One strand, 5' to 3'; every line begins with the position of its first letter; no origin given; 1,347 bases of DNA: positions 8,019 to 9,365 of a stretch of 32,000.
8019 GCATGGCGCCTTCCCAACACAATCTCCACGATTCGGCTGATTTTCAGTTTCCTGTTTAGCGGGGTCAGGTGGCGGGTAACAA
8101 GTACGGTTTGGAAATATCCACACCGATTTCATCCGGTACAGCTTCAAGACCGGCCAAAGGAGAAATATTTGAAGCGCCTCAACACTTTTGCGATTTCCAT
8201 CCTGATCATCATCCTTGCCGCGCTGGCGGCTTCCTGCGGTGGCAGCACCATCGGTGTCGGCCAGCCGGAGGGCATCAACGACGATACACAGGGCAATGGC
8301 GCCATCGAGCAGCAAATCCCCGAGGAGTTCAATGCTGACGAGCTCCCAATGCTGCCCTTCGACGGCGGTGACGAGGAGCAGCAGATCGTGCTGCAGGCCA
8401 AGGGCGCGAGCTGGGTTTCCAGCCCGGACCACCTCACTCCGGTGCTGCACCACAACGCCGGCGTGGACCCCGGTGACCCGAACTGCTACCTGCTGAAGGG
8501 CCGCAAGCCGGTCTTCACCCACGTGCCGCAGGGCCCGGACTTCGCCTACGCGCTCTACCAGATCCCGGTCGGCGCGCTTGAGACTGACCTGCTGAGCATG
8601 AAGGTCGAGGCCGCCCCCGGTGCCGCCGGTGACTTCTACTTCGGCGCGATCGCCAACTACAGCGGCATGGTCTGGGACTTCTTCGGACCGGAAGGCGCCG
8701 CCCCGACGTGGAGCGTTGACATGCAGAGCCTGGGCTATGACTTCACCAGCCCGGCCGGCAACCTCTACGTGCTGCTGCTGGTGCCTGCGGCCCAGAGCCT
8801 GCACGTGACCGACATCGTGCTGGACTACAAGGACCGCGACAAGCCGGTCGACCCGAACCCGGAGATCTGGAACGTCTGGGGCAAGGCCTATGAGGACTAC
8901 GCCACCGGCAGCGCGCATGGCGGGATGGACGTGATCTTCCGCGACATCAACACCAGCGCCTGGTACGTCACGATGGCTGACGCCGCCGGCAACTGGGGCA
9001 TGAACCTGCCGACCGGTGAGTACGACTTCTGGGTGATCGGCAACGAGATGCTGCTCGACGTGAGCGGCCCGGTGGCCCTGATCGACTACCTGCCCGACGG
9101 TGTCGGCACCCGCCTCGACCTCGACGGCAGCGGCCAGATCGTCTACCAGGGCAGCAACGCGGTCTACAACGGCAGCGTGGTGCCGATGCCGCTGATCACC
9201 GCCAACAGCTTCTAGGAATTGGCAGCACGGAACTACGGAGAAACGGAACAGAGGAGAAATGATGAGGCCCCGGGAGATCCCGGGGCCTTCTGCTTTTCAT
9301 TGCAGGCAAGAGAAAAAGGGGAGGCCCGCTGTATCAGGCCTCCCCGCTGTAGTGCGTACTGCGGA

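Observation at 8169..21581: A shared ~95-aa N-terminal module heads four otherwise different lipoproteins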

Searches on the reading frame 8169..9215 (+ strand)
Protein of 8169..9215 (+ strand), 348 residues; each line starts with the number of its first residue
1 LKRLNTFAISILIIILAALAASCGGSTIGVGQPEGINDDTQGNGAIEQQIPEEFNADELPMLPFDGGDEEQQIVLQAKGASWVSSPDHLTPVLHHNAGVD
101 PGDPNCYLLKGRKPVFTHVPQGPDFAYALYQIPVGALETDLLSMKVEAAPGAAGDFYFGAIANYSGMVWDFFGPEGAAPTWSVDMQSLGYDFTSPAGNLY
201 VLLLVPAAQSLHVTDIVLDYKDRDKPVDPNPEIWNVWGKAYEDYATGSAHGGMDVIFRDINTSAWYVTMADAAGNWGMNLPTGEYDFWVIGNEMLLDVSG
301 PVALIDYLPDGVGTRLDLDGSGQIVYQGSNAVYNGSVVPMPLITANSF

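Call 8: search_protein_families(library=pfam, proteins=[window:8169-9215:+], max_evalue=0.1)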
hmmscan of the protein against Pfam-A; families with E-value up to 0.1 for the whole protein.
window:8169-9215:+ (348 aa): 0 families

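Call 18: search_protein_families(library=ncbifam, proteins=[window:8169-9215:+], max_evalue=0.1)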
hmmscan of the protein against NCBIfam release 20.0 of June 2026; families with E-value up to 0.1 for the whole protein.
window:8169-9215:+ (348 aa): 0 families

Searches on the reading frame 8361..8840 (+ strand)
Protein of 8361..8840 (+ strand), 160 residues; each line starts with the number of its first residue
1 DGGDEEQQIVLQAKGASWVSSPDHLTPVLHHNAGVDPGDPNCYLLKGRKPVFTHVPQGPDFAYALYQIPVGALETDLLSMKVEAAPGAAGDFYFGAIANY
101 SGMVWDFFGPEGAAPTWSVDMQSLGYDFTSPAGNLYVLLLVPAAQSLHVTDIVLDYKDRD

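Call 21: predict_structure(alignment_id=A2)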
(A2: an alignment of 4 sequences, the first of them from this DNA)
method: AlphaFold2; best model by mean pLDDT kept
length: 160 residues; sequences in the alignment: 4
mean_pLDDT: 59.9   pTM: 0.60
mean pLDDT of the five models: 59.9, 56.6, 53.8, 53.7, 51.9
residues with pLDDT >= 90: 0; 70-90: 64; 50-70: 40; < 50: 56
segments of 3 or more residues with pLDDT < 50: 1-24, 27-58
pLDDT, mean of each block of 10 residues (from residue 1): 31 38 45 34 33 47 72 71 74 75 62 83 69 75 73 78
secondary structure, 60 per line:
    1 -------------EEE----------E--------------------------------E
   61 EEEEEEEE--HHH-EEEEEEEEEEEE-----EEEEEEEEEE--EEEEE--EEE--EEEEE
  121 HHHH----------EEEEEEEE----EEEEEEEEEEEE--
elements in order: E14-16 E60-68 E75-86 E92-101 E104-108 E111-113 E116-120 H121-124 E135-142 E147-158
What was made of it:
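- Tried and rejected: The first AF2 run on four sequences was poor (pLDDT 60, call 21) and was not used for fold search.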

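Call 22: search_protein_representatives(alignment_id=A2)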
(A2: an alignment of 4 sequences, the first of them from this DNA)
Query: 4 sequences, 139 profile positions. Proteins with E-value up to 0.001 (for the whole library): 774; up to 1e-10: 145; up to 1e-30: 6. The best 150 are listed.
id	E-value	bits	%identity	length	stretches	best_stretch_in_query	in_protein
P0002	4.4e-43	162.8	-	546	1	5-138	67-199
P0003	5.9e-36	139.7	-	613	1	1-138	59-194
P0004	1.9e-34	134.8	-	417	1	2-138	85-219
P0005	4.2e-33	130.5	-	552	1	5-138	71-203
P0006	4.5e-33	130.4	-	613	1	5-136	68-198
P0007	8.4e-32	126.2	-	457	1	2-136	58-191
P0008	3.1e-30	121.2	-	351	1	4-136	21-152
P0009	2.6e-29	118.2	-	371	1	5-134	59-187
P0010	2.8e-29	118.1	-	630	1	6-131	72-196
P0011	2.8e-29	118.1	-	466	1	12-129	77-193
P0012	6.8e-29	116.8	-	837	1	6-138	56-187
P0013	6.7e-28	113.6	-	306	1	7-135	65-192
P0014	2.2e-27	112.0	-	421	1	5-134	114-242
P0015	6.2e-27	110.5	-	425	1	5-136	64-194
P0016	6.9e-27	110.3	-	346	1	7-137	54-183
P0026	2.1e-22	95.8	-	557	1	16-138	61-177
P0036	2.8e-18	82.4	-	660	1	7-134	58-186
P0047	1.7e-16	76.7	-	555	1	18-124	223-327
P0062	6.3e-15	71.6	-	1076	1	17-137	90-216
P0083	2.8e-13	66.2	-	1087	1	24-136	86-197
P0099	2.5e-12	63.2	-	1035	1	28-138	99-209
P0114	1.0e-11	61.2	-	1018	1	5-138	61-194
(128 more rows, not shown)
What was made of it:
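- Checked: The best hit has E 4e-43, and hits match the profile nearly end to end (call 22).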

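Call 43: search_protein_families(library=pfam, alignment_id=A5, max_evalue=0.001)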
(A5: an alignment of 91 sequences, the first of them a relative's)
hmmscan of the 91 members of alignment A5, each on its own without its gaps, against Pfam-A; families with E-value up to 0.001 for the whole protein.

A. member 1, P0002 (546 aa): 1 family
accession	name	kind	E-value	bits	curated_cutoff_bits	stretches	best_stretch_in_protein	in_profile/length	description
PF18914.6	DUF5666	-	1.1e-23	83.7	27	3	380-447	2-59/60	Domain of unknown function (DUF5666)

B. families by the number of members that match (of 91 scanned): 38 families (the first 25 are shown)
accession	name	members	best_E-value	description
PF13620.12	CarboxypepD_reg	27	4.1e-30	Carboxypeptidase regulatory-like domain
PF17210.9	SdrD_B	21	4.6e-17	SdrD B-like domain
PF18914.6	DUF5666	17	3.9e-41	Domain of unknown function (DUF5666)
PF13715.12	CarbopepD_reg_2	17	9.3e-24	CarboxypepD_reg-like domain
PF09430.16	EMC7_beta-sandw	17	1e-12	ER membrane protein complex subunit 7, beta-sandwich domain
PF17802.7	SpaA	15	1.6e-15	Prealbumin-like fold domain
PF00041.27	fn3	13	4.6e-11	Fibronectin type III domain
PF21910.2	GH85_C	10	2e-16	GH85 endohexosaminidases, C-terminal domain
PF22902.2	NOMO1-like_9th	7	1.6e-08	BOS complex subunit NOMO1-like, beta sandwich domain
PF23193.1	NOMO_3rd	5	7.3e-09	NOMO third transthyretin-like domain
PF14686.12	fn3_3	4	1.8e-06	Polysaccharide lyase family 4, domain II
PF11974.14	bMG3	2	1e-06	Bacterial alpha-2-macroglobulin MG3 domain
PF10670.15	DUF4198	2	1.6e-06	Domain of unknown function (DUF4198)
PF06739.17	SBBP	2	1.9e-06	Beta-propeller repeat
PF22904.2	NOMO1-like_2nd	2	8e-05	BOS complex subunit NOMO1-like, second beta sandwich domain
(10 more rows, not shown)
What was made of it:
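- On CBM6/CBM35-type carbohydrate-binding modules: GH85_C is a non-catalytic beta-sandwich (call 43).
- The listed families are almost all non-catalytic beta-sandwich or propeller domains (call 43).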

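Call 61: list_cluster_members(proteins=[P0002, P0005, P0012, P0026, P0036, P0047, P0062, P0083, P0099, P0114])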
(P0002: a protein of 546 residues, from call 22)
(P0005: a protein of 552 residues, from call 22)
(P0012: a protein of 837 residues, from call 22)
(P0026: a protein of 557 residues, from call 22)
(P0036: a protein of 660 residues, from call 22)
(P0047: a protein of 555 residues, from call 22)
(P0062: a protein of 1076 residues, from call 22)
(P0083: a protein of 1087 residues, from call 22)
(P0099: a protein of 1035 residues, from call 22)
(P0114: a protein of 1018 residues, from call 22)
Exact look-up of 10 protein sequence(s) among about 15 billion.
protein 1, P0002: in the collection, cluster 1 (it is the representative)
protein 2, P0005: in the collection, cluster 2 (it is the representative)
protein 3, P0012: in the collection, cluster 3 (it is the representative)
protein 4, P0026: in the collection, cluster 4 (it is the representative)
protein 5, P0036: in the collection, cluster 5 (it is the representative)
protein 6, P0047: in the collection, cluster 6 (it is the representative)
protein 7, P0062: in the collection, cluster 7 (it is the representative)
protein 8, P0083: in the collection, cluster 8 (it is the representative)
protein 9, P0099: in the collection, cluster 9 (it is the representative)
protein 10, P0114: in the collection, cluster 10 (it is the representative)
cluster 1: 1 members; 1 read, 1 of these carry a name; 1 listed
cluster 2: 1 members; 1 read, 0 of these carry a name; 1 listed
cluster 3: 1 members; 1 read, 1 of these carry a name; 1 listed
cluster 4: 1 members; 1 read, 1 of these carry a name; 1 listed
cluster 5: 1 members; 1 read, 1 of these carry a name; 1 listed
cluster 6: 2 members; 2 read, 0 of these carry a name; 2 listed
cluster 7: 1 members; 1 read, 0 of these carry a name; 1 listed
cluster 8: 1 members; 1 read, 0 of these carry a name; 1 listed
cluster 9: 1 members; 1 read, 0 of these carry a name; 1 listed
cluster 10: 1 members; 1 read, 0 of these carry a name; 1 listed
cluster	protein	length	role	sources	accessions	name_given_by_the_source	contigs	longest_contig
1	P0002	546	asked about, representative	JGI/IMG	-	hypothetical protein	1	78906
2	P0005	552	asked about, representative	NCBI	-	-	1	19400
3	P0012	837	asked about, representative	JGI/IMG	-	uncharacterized protein YdeI (BOF family)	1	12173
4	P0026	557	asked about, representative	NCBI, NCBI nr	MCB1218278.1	hypothetical protein KDL44_12865 [bacterium] | hypothetical protein [bacterium]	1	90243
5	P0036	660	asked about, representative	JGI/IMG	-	fibronectin type 3 domain-containing protein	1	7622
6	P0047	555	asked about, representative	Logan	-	-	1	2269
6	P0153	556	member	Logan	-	-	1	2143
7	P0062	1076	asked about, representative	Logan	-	-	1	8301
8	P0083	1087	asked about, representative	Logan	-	-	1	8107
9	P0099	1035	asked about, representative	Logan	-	-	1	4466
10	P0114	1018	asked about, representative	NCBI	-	-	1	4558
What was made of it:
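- Source names are 'hypothetical protein' or refer only to tail domains (call 61).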

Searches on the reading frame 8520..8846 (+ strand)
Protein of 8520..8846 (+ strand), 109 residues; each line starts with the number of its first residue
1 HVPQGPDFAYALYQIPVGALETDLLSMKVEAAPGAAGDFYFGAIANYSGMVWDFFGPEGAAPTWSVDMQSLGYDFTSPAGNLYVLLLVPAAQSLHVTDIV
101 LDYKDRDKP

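Call 11: search_solved_structures(query=A1, max_evalue=10)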
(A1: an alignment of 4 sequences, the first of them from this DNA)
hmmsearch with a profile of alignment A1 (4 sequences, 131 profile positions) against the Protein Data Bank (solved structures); distinct sequences matched with E-value up to 10: 4.
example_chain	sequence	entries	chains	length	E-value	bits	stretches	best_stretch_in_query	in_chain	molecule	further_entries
1cvm_A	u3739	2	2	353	0.12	15.4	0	19-52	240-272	PHYTASE | 3-PHYTASE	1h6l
1qlg_A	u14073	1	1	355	0.12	15.3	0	19-52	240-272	3-PHYTASE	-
1poo_A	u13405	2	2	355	0.12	15.3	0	19-52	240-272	PROTEIN (PHYTASE)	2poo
5f7v_A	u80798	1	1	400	0.58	13.1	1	27-94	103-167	Lmo0181 protein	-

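Call 12: find_homologous_proteins(query=A1, max_evalue=0.001)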
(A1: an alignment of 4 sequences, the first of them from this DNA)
Query A1 (4 sequences) (109 aa, profile of the alignment): 1 proteins with E <= 0.001 among 862 candidates.
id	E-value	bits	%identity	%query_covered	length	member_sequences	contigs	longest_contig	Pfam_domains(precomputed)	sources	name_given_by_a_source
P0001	1.9e-28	117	36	43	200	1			-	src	-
